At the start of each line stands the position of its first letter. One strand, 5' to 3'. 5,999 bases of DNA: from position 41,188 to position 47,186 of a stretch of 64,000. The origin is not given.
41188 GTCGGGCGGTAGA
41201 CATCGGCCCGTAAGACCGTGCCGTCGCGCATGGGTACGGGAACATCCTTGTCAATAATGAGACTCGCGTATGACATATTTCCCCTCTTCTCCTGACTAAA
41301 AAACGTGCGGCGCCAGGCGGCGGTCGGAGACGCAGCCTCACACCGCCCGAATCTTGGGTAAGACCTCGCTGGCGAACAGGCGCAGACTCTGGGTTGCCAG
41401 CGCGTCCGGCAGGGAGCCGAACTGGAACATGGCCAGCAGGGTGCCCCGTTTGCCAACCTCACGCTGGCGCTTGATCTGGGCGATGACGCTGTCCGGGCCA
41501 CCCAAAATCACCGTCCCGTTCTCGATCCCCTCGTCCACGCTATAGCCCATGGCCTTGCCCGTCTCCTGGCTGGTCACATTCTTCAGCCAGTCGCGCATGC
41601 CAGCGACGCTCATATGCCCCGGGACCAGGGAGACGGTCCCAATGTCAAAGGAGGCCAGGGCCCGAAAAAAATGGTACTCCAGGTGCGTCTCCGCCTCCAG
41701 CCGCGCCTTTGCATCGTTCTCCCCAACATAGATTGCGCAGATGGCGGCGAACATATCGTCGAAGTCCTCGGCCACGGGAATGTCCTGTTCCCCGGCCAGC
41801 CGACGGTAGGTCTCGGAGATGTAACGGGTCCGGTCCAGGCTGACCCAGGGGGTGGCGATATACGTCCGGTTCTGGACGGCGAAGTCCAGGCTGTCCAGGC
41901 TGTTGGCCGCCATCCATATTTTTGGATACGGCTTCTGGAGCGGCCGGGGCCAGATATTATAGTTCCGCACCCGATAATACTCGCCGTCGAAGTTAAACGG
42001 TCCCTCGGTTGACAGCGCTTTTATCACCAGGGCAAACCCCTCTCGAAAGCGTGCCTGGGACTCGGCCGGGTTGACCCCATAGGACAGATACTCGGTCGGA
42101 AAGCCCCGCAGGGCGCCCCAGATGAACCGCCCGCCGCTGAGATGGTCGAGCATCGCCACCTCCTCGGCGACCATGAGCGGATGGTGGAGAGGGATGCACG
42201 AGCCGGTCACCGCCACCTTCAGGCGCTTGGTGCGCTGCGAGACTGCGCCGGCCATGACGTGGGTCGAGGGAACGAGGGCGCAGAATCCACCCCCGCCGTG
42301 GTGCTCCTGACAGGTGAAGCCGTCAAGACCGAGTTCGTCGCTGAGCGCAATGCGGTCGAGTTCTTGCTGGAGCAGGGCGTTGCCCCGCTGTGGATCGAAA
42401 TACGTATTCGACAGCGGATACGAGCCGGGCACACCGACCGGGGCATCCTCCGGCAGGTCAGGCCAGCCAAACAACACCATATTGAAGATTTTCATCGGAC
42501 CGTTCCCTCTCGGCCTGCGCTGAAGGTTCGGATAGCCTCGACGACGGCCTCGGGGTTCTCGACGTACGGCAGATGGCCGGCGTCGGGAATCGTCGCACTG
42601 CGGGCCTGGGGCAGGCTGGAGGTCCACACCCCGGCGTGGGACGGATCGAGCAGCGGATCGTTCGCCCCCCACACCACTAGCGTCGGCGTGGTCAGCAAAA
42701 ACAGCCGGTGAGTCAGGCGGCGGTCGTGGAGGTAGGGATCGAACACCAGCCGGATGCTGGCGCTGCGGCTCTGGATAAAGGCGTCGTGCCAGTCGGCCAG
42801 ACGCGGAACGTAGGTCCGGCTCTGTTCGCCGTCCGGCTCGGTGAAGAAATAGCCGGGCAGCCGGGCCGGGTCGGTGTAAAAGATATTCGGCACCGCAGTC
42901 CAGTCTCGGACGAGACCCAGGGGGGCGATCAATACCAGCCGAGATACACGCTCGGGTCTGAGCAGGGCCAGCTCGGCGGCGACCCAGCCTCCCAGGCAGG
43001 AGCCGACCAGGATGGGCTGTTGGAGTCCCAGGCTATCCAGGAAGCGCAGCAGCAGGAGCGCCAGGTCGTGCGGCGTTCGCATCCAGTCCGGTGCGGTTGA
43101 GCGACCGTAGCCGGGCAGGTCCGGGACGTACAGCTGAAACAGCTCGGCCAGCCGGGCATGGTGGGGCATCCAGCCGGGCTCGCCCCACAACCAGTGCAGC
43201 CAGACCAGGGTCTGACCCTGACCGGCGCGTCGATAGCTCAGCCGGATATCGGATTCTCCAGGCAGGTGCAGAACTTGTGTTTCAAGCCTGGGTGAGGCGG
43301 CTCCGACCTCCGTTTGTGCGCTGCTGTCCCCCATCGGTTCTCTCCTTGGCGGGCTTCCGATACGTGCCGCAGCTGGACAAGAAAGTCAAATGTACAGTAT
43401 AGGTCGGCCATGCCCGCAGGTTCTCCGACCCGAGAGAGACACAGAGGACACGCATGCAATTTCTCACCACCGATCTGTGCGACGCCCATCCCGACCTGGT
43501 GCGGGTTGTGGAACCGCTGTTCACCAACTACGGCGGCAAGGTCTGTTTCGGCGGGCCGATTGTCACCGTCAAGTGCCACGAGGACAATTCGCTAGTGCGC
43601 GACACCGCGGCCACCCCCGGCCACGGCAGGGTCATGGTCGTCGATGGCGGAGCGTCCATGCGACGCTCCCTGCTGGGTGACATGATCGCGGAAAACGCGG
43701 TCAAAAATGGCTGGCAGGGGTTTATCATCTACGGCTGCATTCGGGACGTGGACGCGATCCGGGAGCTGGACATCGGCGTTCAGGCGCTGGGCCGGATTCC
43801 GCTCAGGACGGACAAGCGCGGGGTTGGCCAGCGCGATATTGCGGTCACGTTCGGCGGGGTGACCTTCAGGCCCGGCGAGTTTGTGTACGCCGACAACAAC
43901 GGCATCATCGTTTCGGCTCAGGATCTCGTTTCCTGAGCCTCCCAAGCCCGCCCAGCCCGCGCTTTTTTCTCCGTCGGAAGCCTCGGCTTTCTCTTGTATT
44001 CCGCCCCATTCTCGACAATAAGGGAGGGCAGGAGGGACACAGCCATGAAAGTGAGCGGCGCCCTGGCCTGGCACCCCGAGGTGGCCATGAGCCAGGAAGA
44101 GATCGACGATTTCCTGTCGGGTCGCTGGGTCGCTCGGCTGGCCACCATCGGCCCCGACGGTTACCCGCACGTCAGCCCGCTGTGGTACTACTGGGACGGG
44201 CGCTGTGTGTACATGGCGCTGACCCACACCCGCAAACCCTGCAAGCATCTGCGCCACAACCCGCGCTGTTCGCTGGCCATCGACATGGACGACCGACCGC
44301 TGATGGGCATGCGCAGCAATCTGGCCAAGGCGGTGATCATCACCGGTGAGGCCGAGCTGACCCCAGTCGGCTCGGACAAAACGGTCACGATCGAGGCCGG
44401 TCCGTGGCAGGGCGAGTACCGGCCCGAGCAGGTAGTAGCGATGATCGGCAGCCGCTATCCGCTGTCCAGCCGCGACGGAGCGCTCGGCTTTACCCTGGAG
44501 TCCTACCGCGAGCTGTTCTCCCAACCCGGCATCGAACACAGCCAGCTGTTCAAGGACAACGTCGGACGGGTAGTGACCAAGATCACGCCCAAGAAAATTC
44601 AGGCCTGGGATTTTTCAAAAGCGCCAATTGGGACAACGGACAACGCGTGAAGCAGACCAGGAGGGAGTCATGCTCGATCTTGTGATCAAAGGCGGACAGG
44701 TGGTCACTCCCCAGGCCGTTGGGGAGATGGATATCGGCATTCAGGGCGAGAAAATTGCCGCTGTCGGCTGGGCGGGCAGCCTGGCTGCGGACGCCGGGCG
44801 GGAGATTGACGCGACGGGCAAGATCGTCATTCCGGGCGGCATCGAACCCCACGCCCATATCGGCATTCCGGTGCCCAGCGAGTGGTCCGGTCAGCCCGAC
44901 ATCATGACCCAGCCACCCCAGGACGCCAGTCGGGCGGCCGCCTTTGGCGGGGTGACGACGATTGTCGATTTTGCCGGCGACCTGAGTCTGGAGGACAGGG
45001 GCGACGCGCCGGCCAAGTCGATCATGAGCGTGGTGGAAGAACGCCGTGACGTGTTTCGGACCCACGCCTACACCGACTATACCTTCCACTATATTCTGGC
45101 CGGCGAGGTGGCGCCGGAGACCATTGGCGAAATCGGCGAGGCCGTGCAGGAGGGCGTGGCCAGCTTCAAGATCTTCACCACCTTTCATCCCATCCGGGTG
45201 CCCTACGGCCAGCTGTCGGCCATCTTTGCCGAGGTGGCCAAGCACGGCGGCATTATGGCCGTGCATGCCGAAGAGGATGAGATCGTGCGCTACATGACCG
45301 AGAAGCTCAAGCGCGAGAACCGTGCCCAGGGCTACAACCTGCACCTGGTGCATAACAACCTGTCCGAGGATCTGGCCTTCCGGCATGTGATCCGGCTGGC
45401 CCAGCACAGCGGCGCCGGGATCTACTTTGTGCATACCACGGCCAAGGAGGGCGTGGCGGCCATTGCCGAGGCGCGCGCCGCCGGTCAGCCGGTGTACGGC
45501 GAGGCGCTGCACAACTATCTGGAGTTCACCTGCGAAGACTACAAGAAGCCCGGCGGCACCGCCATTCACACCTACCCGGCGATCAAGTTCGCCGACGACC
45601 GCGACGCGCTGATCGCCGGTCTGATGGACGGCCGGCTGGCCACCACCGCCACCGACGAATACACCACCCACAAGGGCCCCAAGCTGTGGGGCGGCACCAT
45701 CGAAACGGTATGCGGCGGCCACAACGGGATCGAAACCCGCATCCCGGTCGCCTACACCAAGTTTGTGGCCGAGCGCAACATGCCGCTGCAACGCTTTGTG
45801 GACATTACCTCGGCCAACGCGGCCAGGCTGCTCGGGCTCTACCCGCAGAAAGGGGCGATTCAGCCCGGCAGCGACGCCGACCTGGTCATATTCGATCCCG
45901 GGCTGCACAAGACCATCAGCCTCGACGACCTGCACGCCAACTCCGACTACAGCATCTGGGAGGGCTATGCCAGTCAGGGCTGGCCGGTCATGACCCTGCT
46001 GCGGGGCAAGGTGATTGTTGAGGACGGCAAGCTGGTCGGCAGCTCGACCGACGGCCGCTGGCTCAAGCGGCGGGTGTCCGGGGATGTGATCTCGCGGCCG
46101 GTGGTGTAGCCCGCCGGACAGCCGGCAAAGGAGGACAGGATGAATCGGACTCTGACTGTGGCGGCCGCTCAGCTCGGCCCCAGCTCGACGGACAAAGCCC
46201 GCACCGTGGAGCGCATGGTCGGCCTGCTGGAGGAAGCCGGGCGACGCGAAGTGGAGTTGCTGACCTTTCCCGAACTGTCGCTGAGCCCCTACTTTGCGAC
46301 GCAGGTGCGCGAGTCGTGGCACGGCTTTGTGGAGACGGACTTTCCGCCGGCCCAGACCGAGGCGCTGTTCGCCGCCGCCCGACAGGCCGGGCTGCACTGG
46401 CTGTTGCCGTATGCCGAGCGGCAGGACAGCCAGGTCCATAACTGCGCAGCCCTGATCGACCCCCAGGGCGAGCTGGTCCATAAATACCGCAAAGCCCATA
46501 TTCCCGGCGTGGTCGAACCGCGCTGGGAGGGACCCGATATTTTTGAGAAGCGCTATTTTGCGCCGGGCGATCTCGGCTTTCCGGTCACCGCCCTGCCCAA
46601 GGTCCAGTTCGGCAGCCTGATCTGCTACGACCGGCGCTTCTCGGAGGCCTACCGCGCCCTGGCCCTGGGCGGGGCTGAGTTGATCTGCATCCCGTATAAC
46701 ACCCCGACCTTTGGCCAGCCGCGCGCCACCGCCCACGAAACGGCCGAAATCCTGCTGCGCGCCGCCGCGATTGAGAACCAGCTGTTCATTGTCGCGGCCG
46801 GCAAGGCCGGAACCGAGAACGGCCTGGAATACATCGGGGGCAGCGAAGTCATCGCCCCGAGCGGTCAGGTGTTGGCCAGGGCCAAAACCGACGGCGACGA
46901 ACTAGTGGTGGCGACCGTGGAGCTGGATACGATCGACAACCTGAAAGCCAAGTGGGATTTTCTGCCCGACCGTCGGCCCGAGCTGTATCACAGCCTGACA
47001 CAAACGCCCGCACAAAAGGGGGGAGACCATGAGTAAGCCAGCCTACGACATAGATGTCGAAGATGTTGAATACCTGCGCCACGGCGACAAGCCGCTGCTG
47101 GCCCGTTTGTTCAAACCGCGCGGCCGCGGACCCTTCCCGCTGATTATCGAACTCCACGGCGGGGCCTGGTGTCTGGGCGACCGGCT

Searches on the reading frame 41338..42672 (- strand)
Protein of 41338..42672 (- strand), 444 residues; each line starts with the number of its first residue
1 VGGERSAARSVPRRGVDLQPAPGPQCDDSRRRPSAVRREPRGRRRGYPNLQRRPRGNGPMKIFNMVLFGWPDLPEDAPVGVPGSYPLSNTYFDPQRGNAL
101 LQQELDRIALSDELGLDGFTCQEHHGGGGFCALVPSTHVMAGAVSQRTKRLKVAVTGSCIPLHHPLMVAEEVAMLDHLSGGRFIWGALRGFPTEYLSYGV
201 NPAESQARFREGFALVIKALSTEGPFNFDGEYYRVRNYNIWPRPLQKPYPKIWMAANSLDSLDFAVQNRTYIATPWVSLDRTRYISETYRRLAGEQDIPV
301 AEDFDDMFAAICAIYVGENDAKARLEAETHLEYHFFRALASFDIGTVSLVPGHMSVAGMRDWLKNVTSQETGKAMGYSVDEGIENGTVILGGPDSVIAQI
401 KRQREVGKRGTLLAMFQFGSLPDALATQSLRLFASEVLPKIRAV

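Call 82: search_protein_families(library=pfam, proteins=[window:41338-42672:-], max_evalue=0.00001)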
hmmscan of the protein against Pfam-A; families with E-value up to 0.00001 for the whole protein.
window:41338-42672:- (444 aa): 1 family
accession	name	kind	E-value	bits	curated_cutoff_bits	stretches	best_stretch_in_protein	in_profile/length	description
PF00296.26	Bac_luciferase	-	8.5e-44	150.6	27.9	1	101-407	22-311/314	Luciferase-like monooxygenase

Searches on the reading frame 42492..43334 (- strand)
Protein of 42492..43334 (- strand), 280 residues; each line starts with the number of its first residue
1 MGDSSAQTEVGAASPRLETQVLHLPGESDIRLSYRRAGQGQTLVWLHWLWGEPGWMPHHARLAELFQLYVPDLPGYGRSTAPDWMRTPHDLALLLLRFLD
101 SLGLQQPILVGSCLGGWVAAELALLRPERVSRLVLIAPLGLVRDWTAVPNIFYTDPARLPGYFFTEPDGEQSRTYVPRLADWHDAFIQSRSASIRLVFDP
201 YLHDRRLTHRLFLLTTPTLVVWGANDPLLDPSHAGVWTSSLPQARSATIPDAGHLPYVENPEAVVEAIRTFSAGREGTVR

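Call 82: search_protein_families(library=pfam, proteins=[window:42492-43334:-], max_evalue=0.00001)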
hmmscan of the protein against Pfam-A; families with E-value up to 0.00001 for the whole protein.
window:42492-43334:- (280 aa): 4 families
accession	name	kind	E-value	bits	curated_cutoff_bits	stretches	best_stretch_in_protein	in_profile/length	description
PF00561.26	Abhydrolase_1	-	6.9e-26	91.8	25.8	2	55-162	19-123/245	alpha/beta hydrolase fold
PF12697.13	Abhydrolase_6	-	1.9e-20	74.9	26.3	1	54-267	6-217/217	Alpha/beta hydrolase family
PF12146.15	Hydrolase_4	-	1.2e-09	38.2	27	1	66-254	32-232/239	Serine aminopeptidase, S33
PF03096.20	Ndr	-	7.6e-07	28.6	23.3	0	88-146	82-140/283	Ndr family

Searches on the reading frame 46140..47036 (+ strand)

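Call 82: search_protein_families(library=pfam, proteins=[window:46140-47036:+], max_evalue=0.00001)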
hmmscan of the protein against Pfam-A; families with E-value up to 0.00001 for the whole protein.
window:46140-47036:+ (298 aa): 1 family
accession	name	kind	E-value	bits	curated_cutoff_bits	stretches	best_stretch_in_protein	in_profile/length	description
PF00795.27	CN_hydrolase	-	6.1e-56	190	23.2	1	6-269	1-255/256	Carbon-nitrogen hydrolase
